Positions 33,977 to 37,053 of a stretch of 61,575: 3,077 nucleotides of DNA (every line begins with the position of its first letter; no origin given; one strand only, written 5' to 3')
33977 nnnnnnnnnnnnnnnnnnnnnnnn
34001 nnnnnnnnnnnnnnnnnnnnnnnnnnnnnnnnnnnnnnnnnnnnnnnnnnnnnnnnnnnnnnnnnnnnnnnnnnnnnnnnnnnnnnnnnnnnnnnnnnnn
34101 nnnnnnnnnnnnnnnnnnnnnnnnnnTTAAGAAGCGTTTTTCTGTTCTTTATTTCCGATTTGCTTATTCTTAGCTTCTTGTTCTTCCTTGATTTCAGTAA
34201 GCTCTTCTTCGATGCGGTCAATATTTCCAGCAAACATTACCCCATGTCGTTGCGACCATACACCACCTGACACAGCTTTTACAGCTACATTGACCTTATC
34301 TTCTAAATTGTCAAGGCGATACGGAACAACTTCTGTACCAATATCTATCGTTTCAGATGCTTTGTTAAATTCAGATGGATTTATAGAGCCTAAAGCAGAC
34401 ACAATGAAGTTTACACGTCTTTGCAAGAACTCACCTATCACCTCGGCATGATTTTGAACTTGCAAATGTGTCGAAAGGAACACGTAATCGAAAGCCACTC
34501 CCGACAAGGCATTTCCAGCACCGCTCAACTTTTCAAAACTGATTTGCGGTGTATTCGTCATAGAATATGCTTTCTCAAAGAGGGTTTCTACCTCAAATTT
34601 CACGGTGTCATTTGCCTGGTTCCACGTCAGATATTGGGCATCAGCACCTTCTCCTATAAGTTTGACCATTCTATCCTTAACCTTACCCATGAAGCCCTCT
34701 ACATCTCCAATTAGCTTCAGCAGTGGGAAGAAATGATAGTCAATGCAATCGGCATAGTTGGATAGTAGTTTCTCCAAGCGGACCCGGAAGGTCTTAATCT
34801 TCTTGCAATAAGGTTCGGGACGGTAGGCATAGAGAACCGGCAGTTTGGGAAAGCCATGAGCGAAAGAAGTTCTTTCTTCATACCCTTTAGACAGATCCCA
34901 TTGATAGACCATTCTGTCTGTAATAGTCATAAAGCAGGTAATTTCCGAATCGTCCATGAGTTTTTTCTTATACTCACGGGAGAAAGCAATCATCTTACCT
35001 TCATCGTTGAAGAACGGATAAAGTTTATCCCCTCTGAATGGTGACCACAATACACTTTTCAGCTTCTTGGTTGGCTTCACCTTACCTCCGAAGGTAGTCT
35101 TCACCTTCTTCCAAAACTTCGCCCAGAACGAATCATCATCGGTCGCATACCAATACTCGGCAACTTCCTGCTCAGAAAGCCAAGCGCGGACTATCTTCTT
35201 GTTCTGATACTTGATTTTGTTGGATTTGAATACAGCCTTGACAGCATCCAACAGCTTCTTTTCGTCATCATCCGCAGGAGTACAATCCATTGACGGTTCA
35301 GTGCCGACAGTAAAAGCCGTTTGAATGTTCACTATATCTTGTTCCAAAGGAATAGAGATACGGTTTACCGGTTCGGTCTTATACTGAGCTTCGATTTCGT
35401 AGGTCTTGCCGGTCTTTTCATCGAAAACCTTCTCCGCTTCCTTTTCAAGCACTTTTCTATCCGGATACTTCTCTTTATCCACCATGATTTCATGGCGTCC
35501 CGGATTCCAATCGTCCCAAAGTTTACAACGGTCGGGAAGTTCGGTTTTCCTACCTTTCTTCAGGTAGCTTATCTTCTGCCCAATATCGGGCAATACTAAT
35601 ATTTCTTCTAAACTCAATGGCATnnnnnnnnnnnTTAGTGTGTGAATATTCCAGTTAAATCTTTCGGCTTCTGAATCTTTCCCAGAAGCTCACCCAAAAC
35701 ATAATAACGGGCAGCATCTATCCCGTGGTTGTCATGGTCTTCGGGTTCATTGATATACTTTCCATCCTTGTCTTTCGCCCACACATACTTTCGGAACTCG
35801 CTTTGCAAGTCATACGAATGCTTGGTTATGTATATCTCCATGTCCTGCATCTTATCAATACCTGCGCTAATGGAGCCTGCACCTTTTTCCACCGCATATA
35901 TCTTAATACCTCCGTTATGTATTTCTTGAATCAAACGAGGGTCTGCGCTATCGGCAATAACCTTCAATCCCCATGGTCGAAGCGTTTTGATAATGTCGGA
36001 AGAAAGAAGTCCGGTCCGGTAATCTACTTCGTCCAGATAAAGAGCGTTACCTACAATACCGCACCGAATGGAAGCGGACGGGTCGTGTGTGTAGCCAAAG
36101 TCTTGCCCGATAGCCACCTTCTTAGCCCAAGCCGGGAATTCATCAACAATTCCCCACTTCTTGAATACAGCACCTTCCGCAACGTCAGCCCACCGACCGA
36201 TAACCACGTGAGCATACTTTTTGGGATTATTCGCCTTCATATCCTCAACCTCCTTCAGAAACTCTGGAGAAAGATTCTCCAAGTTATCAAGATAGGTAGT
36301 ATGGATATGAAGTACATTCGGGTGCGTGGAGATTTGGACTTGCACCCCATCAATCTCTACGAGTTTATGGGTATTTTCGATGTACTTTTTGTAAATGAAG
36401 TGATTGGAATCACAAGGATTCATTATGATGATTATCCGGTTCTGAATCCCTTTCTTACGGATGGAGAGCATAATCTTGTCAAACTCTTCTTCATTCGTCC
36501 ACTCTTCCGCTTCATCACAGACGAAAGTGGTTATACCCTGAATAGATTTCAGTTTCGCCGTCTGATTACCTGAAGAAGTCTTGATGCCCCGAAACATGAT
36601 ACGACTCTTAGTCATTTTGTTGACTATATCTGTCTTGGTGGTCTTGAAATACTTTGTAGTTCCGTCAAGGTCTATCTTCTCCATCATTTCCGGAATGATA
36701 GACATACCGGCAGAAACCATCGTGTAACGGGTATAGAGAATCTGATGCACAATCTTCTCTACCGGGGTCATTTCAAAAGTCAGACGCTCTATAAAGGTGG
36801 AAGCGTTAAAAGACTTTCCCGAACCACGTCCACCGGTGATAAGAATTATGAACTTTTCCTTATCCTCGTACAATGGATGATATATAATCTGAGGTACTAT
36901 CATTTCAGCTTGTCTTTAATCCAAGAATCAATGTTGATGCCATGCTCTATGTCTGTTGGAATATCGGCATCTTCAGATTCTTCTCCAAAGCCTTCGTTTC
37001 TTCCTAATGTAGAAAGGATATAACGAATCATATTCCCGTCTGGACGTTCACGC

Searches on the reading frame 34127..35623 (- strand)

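Call 59: search_protein_families(library=phrogs, proteins=[window:34127-35623:-], max_evalue=0.00001)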
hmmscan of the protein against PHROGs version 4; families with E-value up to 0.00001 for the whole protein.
window:34127-35623:- (498 aa): 1 family
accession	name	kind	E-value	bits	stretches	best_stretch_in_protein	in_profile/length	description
phrog_64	-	head and packaging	1.9e-66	225.7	1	13-495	73-508/547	portal protein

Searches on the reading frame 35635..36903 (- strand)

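Call 59: search_protein_families(library=phrogs, proteins=[window:35635-36903:-], max_evalue=0.00001)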
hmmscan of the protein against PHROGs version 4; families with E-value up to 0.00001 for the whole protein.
window:35635-36903:- (422 aa): 5 families
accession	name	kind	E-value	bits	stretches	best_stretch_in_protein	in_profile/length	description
phrog_2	-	head and packaging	1.1e-41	144.5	1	12-409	274-596/807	terminase large subunit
phrog_3717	-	head and packaging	7.6e-38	131.5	1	14-280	20-269/277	terminase large subunit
phrog_5653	-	head and packaging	5.7e-33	115.3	1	241-405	5-180/199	terminase large subunit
phrog_6672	-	head and packaging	2.3e-24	86.6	1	288-404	7-128/145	terminase large subunit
phrog_979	-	head and packaging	1.4e-06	28.2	0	18-172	167-312/642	terminase large subunit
